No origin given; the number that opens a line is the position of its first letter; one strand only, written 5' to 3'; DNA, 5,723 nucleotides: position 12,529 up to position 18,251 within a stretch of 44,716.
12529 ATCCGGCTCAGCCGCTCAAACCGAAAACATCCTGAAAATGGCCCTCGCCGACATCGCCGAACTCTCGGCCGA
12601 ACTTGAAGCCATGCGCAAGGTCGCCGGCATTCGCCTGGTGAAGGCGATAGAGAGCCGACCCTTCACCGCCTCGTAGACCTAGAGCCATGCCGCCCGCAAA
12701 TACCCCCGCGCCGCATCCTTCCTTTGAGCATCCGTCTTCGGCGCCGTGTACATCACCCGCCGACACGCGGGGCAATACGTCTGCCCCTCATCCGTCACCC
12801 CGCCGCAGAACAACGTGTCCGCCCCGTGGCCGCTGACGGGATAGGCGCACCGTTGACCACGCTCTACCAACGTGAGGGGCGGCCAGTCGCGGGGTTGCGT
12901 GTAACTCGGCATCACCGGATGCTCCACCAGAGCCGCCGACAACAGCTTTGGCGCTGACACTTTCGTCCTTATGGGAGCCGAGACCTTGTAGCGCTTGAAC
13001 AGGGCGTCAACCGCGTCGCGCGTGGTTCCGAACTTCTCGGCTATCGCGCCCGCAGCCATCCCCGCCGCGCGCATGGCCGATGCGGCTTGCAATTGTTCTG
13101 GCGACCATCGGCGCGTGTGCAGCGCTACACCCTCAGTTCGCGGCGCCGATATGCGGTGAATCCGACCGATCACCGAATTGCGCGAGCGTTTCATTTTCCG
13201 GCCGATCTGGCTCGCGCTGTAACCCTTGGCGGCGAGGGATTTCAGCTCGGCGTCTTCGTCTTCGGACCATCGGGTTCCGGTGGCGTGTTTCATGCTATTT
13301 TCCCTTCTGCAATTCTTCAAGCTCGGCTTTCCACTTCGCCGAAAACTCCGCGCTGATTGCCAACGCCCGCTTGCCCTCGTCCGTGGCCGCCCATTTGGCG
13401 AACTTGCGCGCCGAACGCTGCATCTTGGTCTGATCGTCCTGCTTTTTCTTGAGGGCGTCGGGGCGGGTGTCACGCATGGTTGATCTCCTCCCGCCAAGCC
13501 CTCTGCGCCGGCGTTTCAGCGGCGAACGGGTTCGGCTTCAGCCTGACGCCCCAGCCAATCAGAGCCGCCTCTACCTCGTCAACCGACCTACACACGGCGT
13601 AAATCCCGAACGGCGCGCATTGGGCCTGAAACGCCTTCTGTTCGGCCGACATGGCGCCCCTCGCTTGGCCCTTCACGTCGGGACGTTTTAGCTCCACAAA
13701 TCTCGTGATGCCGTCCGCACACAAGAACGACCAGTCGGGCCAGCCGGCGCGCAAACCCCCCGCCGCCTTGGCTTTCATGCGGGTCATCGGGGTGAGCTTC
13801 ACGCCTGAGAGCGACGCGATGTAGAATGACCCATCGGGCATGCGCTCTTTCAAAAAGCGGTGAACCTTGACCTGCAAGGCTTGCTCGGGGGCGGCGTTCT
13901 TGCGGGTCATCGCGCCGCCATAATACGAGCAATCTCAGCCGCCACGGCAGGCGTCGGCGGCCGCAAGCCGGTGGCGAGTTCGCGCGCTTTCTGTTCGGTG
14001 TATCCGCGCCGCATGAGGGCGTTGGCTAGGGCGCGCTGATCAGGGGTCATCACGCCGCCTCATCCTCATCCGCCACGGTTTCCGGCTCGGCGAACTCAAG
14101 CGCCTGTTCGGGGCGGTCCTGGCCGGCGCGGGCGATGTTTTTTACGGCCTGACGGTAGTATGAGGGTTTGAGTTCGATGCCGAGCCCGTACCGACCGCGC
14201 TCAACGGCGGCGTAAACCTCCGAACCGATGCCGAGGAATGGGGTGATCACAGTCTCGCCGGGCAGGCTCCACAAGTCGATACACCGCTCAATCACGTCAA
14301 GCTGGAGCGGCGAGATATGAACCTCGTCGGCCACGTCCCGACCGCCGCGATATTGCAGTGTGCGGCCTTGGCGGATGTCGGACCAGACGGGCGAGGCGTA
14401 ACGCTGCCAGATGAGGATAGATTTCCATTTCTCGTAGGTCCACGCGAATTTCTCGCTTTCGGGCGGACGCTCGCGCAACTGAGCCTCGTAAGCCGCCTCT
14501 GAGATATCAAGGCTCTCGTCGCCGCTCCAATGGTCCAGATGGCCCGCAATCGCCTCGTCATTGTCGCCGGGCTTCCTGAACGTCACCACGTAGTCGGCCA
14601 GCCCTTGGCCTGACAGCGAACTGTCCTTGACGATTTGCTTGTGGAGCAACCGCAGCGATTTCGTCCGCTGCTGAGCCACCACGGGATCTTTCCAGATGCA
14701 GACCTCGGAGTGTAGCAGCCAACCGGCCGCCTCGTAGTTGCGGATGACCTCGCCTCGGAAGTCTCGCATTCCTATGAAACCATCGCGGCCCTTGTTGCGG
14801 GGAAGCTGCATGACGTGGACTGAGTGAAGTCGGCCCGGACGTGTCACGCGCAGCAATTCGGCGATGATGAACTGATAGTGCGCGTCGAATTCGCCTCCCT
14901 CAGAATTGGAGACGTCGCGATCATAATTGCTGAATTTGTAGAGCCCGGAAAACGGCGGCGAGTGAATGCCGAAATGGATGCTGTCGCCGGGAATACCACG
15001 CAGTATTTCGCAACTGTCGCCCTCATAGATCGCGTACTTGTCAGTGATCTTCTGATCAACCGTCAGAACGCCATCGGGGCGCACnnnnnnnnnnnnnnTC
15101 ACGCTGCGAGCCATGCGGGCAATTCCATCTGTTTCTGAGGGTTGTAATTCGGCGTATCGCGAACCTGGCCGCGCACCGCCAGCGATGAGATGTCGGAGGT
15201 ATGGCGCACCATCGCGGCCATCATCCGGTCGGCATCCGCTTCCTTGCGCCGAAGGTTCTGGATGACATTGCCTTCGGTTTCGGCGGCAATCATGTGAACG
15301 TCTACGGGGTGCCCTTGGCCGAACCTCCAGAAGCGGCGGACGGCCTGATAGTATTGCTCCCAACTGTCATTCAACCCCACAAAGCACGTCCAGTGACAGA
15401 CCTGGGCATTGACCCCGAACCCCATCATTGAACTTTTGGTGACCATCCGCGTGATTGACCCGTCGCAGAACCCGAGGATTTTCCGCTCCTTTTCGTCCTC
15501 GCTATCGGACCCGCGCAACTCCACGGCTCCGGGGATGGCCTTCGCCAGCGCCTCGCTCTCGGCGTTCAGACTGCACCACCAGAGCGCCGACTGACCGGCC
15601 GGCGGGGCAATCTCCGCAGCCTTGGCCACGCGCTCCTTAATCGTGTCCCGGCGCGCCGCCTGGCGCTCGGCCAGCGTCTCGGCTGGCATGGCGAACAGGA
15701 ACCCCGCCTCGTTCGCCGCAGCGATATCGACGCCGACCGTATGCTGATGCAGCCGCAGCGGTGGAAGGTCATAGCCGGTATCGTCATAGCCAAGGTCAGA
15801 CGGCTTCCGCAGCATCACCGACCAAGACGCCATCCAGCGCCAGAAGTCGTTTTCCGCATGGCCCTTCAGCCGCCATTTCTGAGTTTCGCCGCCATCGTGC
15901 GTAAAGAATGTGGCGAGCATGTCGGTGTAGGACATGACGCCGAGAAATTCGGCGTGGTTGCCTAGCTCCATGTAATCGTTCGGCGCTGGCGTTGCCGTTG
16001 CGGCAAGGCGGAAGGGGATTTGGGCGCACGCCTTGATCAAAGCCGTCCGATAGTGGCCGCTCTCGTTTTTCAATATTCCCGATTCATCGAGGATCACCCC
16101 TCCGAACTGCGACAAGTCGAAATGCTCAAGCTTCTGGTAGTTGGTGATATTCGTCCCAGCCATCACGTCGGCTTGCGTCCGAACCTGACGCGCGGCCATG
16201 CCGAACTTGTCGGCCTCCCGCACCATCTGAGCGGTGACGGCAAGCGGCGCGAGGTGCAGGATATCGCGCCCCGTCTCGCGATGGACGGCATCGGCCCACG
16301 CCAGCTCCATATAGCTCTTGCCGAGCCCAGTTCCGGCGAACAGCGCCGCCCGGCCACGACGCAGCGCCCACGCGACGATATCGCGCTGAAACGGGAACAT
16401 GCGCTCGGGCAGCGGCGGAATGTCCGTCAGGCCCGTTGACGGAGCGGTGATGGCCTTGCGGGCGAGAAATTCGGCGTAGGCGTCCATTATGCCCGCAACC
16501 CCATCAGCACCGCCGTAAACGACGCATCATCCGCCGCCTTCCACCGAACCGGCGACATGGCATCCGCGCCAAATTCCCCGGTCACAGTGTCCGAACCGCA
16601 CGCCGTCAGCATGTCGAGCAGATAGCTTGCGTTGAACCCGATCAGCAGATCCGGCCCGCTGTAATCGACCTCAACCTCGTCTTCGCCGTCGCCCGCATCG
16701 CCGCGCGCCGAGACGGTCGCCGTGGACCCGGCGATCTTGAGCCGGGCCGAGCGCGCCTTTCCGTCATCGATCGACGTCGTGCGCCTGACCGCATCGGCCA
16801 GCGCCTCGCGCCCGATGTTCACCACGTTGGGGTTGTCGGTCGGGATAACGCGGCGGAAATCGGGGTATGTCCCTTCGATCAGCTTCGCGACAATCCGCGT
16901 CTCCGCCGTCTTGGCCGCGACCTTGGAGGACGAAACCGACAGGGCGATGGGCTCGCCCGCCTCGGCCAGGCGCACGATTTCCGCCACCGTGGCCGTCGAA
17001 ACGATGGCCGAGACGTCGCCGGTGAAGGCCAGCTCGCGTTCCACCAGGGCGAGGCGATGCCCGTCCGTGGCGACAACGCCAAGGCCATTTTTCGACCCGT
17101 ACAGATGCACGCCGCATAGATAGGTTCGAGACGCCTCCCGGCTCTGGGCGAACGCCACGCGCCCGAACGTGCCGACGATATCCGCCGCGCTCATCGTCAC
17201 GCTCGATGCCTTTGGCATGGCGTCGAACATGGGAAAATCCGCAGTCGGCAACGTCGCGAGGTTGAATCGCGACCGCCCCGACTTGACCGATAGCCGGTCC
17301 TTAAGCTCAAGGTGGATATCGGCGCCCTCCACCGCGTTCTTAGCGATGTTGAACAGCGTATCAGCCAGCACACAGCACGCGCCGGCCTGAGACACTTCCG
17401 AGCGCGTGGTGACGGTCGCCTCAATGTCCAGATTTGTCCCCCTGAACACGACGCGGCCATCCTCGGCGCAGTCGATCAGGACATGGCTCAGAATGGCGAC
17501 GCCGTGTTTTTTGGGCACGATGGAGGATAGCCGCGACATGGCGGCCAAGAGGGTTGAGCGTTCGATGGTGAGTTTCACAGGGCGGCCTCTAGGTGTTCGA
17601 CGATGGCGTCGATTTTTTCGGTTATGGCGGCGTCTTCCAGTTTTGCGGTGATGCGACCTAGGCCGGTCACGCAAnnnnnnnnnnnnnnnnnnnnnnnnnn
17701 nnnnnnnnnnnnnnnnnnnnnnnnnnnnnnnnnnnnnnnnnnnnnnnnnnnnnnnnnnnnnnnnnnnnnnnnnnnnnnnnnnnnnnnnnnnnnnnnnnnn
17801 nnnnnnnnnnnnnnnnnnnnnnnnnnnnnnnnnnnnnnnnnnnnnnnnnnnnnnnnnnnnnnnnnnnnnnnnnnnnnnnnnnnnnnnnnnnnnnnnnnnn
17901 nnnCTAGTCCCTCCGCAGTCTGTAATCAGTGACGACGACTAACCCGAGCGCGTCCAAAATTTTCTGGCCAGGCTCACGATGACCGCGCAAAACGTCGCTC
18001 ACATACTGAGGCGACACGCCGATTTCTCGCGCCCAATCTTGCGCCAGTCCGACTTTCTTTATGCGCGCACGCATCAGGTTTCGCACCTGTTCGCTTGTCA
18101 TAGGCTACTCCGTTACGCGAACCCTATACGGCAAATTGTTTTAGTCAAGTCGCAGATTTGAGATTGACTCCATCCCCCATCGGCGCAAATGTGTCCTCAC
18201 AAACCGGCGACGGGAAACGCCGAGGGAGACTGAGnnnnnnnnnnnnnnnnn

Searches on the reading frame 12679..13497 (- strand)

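Call 16: search_protein_families(library=phrogs, proteins=[window:12679-13497:-], max_evalue=0.001)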
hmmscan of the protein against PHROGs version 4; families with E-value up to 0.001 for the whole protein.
window:12679-13497:- (272 aa): 6 families
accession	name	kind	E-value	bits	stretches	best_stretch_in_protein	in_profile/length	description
phrog_323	-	transcription regulation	2.4e-15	57.9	1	60-177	77-195/319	transcriptional regulator, D5-like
phrog_16311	-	unknown function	3.3e-12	47.8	1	77-116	5-44/151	-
phrog_16747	-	unknown function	2.7e-07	31.5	1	57-120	120-183/185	-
phrog_3855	-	DNA, RNA and nucleotide metabolism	2.9e-05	25.4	0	132-171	65-104/115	HTH DNA binding protein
phrog_664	-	DNA, RNA and nucleotide metabolism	5.5e-05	24.1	1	48-174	9-128/210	DNA binding protein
phrog_30937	-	unknown function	0.00043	21.3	0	87-115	32-60/62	-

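Call 40: search_protein_families(library=pfam, proteins=[window:12679-13497:-], max_evalue=0.01)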
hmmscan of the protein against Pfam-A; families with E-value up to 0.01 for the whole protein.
window:12679-13497:- (272 aa): 5 families
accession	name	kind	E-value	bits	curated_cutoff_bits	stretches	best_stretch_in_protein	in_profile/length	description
PF07750.17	GcrA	-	2.4e-16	60.9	26.9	2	76-121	2-48/155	GcrA cell cycle regulator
PF02796.21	HTH_7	-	9.7e-06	26.1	23.8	0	132-161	7-36/45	Helix-turn-helix domain of resolvase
PF13384.12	HTH_23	-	9.4e-05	22.6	24.6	0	88-115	13-40/50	Homeodomain-like domain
PF13518.12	HTH_28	-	0.00043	20.7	25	0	136-171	3-37/52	Helix-turn-helix domain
PF13936.12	HTH_38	-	0.00079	19.5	27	0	84-108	12-36/44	Helix-turn-helix domain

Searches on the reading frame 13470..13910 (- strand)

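Call 17: search_protein_families(library=phrogs, proteins=[window:13470-13910:-], max_evalue=0.001)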
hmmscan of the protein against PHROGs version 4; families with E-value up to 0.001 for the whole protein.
window:13470-13910:- (146 aa): 3 families
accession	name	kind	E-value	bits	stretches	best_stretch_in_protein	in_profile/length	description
phrog_824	-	unknown function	3.3e-16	61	1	2-131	59-185/265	-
phrog_93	-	DNA, RNA and nucleotide metabolism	1.1e-06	28.6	1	8-122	353-443/613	endonuclease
phrog_5702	-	DNA, RNA and nucleotide metabolism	7.8e-05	23.6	1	52-113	2-59/70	Holliday junction resolvase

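Call 71: search_protein_families(library=pfam, proteins=[window:13470-13910:-], max_evalue=0.01)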
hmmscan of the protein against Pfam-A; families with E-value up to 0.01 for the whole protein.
window:13470-13910:- (146 aa): 0 families

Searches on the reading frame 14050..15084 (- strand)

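Call 71: search_protein_families(library=pfam, proteins=[window:14050-15084:-], max_evalue=0.01)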
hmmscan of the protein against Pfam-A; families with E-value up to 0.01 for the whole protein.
window:14050-15084:- (344 aa): 1 family
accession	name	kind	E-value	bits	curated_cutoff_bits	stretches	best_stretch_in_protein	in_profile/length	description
PF01555.25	N6_N4_Mtase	-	6.2e-12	46.4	26.7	1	39-315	4-221/221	DNA methylase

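Call 94: search_protein_families(library=padloc, proteins=[window:14050-15084:-], max_evalue=0.001)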
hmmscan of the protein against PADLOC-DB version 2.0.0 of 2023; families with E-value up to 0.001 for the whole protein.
window:14050-15084:- (344 aa): 23 families
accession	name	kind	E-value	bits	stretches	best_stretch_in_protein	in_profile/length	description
PDLC03350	MTase_II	-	1.1e-19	69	2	256-320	234-298/312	Type II methyltransferase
PDLC03353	MTase_II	-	4.8e-16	57.1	1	16-317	9-250/260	Type II methyltransferase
PDLC03260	MTase_II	-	1e-12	45.7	1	255-335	245-325/349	Type II methyltransferase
PDLC03387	MTase_II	-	4.5e-12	43.7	2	259-318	217-276/289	Type II methyltransferase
PDLC03371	MTase_II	-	4.3e-11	40.8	1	253-320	188-255/260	Type II methyltransferase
PDLC03228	MTase_II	-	1.9e-09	35.7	1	243-319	136-207/227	Type II methyltransferase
PDLC03265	MTase_II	-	6.2e-09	33.7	1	122-317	145-328/333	Type II methyltransferase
PDLC03299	MTase_II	-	3.6e-08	31.3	1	263-317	203-257/296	Type II methyltransferase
PDLC03283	MTase_II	-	7.1e-08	30.1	1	224-317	179-271/352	Type II methyltransferase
PDLC03230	MTase_II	-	2.6e-07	28.3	0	245-315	208-280/360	Type II methyltransferase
PDLC03238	MTase_II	-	1.7e-06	25.3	0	13-96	120-199/428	Type II methyltransferase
PDLC03309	MTase_II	-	2e-06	25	0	238-317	268-343/353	Type II methyltransferase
PDLC03320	MTase_II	-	3.2e-06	24.5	1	259-322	216-279/289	Type II methyltransferase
PDLC03259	MTase_II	-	3.3e-06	24.2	0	256-308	194-246/423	Type II methyltransferase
PDLC03363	MTase_II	-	3.4e-06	24.6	1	249-310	49-111/294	Type II methyltransferase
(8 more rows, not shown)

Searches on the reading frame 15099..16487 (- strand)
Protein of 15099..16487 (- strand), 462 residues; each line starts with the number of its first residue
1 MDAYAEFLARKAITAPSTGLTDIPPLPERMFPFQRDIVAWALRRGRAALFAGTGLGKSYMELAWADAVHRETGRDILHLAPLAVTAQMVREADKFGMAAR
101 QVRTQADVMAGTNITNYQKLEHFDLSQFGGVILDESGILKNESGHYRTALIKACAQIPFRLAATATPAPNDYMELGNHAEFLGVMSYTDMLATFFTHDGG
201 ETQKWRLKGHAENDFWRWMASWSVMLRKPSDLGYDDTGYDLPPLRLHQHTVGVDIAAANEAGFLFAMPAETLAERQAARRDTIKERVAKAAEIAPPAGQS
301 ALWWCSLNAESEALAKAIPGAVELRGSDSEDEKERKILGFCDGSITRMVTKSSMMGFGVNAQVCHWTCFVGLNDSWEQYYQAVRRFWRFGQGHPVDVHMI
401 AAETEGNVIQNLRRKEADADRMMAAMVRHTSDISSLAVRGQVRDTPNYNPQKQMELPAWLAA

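Call 17: search_protein_families(library=phrogs, proteins=[window:15099-16487:-], max_evalue=0.001)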
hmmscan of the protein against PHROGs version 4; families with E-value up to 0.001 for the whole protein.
window:15099-16487:- (462 aa): 5 families
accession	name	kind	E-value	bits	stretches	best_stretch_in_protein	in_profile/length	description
phrog_62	-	DNA, RNA and nucleotide metabolism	7.7e-64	216.9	1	24-439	691-1150/1881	DNA helicase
phrog_16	-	DNA, RNA and nucleotide metabolism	3.5e-35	122.5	1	30-414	273-609/986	DNA helicase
phrog_11354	-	unknown function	5.7e-09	36.7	1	329-426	8-108/116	-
phrog_16259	-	DNA, RNA and nucleotide metabolism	4e-05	24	1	26-112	114-198/330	DNA helicase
phrog_26785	-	unknown function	0.00084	18.4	0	26-212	246-451/1087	-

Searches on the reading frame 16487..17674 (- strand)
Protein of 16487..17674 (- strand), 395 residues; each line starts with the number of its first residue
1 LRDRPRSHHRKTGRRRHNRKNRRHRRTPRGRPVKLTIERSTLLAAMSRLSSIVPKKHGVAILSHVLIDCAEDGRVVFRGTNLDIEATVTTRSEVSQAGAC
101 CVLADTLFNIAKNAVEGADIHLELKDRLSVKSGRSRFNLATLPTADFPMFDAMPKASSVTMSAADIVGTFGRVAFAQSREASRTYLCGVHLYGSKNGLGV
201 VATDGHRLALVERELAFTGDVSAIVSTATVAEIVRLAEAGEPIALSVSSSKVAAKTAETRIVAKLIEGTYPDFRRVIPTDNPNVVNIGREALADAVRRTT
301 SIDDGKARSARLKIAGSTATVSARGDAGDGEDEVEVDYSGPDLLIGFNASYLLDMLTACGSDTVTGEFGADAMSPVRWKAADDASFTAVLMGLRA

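Call 17: search_protein_families(library=phrogs, proteins=[window:16487-17674:-], max_evalue=0.001)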
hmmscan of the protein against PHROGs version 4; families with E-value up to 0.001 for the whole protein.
window:16487-17674:- (395 aa): 3 families
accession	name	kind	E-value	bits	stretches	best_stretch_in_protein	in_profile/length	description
phrog_947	-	DNA, RNA and nucleotide metabolism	6.4e-85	286.3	1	33-394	3-364/368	DNA polymerase processivity factor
phrog_3007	-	DNA, RNA and nucleotide metabolism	2.4e-12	48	1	182-282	22-122/190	RusA-like Holliday junction resolvase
phrog_6615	-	DNA, RNA and nucleotide metabolism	6.4e-05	23.7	0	266-361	69-173/214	DNA polymerase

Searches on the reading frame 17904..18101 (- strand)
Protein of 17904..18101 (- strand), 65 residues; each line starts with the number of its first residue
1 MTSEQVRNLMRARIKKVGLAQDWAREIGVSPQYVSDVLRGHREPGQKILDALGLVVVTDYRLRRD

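Call 71: search_protein_families(library=pfam, proteins=[window:17904-18101:-], max_evalue=0.01)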
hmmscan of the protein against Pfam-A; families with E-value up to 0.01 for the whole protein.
window:17904-18101:- (65 aa): 3 families
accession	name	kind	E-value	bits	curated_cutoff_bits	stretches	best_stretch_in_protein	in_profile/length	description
PF01381.28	HTH_3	-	3.2e-07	30.7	23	1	11-52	3-44/55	Helix-turn-helix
PF15943.11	YdaS_toxin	-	0.0045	17.2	30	1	13-42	4-33/65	Bacterial toxin YdaS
PF13560.12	HTH_31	-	0.0091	16.7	27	0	6-52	6-50/64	Helix-turn-helix domain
